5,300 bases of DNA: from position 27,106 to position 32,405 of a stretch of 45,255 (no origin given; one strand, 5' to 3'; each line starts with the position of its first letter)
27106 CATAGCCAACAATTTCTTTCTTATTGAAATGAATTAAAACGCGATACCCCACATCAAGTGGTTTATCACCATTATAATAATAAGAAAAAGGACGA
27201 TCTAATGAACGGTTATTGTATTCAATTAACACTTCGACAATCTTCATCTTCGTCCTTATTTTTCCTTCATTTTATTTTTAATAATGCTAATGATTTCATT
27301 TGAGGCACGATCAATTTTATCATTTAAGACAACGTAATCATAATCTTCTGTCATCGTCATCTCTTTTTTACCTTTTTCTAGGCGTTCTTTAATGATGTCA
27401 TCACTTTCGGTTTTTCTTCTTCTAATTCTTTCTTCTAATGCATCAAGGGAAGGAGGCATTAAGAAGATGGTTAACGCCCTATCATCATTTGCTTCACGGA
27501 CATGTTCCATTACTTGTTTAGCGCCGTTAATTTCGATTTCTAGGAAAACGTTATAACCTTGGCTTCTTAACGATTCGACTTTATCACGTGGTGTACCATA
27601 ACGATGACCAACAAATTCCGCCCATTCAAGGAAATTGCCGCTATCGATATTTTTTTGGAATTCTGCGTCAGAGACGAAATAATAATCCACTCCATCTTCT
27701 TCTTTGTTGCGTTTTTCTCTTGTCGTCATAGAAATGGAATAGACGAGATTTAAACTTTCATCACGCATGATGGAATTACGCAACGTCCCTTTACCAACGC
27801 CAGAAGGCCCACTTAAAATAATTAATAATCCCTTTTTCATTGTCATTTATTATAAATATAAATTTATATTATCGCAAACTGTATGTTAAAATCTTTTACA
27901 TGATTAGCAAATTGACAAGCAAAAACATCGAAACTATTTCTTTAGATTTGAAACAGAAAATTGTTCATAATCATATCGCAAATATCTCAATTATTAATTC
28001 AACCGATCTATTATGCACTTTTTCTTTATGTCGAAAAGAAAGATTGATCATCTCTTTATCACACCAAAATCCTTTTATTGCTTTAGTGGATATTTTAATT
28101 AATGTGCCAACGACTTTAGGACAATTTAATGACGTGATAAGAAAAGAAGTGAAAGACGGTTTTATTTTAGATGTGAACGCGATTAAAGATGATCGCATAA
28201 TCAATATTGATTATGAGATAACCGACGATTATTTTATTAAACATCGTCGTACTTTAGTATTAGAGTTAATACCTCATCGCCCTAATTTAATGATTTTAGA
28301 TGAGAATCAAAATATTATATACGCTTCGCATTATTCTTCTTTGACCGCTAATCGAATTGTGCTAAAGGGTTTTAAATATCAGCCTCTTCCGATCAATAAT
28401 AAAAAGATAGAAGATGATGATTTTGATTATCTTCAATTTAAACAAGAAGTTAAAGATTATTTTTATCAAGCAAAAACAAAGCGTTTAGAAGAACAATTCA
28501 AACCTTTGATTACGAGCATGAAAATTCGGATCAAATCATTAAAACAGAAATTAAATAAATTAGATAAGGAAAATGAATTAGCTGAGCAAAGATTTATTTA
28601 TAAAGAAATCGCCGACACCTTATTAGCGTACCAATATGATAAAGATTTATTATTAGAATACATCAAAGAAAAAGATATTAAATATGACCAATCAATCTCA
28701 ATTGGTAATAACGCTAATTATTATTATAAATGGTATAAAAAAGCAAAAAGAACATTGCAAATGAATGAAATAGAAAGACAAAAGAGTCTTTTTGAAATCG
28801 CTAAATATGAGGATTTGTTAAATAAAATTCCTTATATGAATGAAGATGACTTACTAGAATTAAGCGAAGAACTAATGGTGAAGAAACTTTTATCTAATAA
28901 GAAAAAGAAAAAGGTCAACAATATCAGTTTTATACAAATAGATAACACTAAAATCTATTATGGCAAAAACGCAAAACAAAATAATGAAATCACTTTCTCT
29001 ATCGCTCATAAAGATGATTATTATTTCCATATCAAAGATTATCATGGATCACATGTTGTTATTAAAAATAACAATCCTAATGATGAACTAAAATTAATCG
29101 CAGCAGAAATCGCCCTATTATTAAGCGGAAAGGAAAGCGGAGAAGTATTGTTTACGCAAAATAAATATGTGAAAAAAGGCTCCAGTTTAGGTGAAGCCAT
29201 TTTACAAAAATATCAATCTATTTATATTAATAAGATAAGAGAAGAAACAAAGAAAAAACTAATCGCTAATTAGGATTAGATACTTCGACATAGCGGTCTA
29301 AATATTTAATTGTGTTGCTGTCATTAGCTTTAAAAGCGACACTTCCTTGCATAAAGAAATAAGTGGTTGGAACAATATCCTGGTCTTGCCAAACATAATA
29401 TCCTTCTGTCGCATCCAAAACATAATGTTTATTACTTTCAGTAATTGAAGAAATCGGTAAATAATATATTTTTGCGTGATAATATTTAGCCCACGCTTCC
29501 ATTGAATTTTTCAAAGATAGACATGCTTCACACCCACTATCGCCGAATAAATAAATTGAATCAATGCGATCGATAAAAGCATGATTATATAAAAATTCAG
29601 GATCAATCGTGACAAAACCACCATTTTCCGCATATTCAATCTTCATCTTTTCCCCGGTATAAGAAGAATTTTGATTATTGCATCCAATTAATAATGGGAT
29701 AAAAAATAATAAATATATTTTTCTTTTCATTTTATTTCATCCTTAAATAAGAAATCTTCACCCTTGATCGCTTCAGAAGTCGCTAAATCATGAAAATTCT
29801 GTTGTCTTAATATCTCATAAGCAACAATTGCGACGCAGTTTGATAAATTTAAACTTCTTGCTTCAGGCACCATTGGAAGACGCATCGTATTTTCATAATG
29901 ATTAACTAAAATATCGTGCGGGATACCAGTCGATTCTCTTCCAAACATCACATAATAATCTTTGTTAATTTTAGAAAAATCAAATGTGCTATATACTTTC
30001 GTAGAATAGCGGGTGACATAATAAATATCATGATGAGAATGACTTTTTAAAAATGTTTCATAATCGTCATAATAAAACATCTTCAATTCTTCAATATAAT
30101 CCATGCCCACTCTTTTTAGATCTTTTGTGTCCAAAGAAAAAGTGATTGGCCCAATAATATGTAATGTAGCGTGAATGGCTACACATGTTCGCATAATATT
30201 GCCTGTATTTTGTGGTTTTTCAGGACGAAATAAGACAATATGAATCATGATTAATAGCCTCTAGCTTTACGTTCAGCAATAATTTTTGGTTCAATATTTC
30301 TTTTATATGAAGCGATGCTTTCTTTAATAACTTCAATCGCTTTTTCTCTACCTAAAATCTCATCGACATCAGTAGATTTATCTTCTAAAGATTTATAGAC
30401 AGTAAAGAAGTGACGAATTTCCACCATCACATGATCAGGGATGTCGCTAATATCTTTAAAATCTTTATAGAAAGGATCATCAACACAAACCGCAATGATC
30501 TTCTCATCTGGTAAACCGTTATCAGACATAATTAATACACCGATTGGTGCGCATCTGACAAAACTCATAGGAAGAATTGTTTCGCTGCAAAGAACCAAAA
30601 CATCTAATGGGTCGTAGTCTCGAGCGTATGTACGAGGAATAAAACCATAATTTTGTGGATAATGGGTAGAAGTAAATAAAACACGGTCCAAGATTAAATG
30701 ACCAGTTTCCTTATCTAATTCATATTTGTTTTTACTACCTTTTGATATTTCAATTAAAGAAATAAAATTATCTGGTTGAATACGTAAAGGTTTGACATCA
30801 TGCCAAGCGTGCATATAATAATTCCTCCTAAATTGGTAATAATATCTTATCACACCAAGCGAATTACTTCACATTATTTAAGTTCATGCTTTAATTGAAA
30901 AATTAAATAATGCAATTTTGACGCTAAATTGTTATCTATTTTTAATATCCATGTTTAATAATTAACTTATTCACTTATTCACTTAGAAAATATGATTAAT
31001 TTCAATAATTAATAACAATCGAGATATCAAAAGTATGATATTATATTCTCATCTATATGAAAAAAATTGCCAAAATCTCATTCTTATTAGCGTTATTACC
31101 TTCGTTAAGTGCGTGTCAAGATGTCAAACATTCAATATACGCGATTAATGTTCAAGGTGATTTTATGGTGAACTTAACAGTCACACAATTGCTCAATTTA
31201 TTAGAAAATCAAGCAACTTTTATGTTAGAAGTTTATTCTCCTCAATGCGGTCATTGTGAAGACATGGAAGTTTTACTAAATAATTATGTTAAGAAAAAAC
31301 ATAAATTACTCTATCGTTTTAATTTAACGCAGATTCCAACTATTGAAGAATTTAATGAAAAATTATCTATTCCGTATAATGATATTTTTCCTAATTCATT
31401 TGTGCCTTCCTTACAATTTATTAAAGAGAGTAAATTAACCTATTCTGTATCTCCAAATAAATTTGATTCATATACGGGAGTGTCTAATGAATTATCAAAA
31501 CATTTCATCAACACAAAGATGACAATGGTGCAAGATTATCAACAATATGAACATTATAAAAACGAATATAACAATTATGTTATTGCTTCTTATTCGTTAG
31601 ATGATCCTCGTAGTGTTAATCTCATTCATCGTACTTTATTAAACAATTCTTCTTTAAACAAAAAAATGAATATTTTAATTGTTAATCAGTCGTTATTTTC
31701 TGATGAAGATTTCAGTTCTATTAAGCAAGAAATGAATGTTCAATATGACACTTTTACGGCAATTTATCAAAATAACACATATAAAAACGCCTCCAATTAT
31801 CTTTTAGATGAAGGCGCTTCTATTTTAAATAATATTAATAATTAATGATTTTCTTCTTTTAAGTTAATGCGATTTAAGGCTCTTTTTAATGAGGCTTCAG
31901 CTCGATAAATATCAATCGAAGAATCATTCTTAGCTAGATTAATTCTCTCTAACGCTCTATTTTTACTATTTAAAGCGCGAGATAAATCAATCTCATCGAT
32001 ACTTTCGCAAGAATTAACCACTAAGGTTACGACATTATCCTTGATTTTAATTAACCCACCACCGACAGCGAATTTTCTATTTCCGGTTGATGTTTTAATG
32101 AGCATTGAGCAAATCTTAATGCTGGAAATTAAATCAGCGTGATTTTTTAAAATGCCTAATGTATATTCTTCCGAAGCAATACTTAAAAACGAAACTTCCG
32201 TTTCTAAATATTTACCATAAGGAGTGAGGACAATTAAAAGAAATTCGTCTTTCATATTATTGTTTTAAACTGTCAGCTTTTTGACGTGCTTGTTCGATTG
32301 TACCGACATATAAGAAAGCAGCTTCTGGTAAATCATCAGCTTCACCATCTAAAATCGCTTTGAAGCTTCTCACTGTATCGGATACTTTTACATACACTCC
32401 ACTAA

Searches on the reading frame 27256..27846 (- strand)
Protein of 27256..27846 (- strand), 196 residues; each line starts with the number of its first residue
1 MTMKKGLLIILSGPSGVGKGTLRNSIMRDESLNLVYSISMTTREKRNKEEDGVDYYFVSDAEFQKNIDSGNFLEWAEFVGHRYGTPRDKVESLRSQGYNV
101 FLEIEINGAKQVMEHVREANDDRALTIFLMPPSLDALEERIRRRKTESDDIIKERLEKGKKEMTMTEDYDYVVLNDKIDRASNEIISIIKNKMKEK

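Call 85: search_protein_families(library=pfam, max_evalue=1e-8, proteins=[window:27256-27846:-])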
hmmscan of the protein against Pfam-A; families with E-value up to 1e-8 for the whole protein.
window:27256-27846:- (196 aa): 1 family
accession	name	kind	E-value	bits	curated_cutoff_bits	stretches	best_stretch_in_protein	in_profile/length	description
PF00625.27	Guanylate_kin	-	6.9e-46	156.7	25.2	1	8-191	4-181/182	Guanylate kinase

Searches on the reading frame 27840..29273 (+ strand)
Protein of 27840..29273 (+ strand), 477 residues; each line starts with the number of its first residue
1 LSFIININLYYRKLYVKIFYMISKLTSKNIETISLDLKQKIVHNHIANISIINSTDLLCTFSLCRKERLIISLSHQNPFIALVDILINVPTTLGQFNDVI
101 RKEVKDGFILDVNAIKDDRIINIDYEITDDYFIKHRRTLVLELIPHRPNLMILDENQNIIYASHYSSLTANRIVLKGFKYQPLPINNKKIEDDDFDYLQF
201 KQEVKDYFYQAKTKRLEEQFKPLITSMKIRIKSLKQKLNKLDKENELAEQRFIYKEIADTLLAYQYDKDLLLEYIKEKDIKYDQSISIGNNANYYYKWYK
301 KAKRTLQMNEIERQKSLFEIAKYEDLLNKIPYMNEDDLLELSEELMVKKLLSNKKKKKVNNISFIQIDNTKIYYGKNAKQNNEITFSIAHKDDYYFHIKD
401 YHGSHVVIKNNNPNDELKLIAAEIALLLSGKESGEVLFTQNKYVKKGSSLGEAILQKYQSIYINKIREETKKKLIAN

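Call 85: search_protein_families(library=pfam, max_evalue=1e-8, proteins=[window:27840-29273:+])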
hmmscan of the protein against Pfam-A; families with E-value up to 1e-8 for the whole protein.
window:27840-29273:+ (477 aa): 1 family
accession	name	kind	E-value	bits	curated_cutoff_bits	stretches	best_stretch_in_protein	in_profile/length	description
PF05833.16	NFACT_N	-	4.1e-27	95.5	31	2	33-203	8-182/456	NFACT N-terminal and middle domains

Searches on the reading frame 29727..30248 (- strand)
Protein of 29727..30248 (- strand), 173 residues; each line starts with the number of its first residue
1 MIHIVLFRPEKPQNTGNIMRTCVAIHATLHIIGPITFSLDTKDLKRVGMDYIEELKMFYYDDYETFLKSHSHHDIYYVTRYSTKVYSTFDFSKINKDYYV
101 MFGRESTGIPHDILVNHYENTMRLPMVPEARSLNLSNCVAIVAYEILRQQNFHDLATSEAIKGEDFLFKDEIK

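Call 85: search_protein_families(library=pfam, max_evalue=1e-8, proteins=[window:29727-30248:-])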
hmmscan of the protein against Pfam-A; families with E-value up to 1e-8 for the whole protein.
window:29727-30248:- (173 aa): 1 family
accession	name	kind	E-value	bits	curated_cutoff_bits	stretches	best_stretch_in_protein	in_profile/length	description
PF00588.24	SpoU_methylase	-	8.2e-32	110.7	29.7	1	2-144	2-142/142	SpoU rRNA Methylase family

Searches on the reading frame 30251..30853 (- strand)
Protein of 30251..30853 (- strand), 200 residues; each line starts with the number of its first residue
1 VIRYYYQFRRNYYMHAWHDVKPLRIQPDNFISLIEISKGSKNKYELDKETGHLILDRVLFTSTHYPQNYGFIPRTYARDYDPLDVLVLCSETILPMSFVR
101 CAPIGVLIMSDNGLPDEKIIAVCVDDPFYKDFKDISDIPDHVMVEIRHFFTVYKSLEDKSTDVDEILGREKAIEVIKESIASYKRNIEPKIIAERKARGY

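Call 85: search_protein_families(library=pfam, max_evalue=1e-8, proteins=[window:30251-30853:-])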
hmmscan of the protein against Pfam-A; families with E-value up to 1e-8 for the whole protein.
window:30251-30853:- (200 aa): 1 family
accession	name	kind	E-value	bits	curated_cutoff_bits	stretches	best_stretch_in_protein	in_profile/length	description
PF00719.24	Pyrophosphatase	-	1e-57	194.7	23.5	1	33-184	2-153/153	Inorganic pyrophosphatase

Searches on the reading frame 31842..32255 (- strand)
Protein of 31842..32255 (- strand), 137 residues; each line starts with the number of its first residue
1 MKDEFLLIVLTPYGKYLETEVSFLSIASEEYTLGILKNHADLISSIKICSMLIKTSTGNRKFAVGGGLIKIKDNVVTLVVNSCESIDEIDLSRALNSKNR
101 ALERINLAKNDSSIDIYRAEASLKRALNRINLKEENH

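Call 85: search_protein_families(library=pfam, max_evalue=1e-8, proteins=[window:31842-32255:-])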
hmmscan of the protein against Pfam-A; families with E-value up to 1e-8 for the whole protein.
window:31842-32255:- (137 aa): 2 families
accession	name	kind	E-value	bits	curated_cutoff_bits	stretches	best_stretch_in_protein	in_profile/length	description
PF02823.21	ATP-synt_DE_N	-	4.5e-14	52.6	27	1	7-82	3-79/80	ATP synthase, Delta/Epsilon chain, beta-sandwich domain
PF00401.25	ATP-synt_DE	-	3.4e-12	46.8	24.6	1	87-133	1-46/47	ATP synthase, Delta/Epsilon chain, long alpha-helix domain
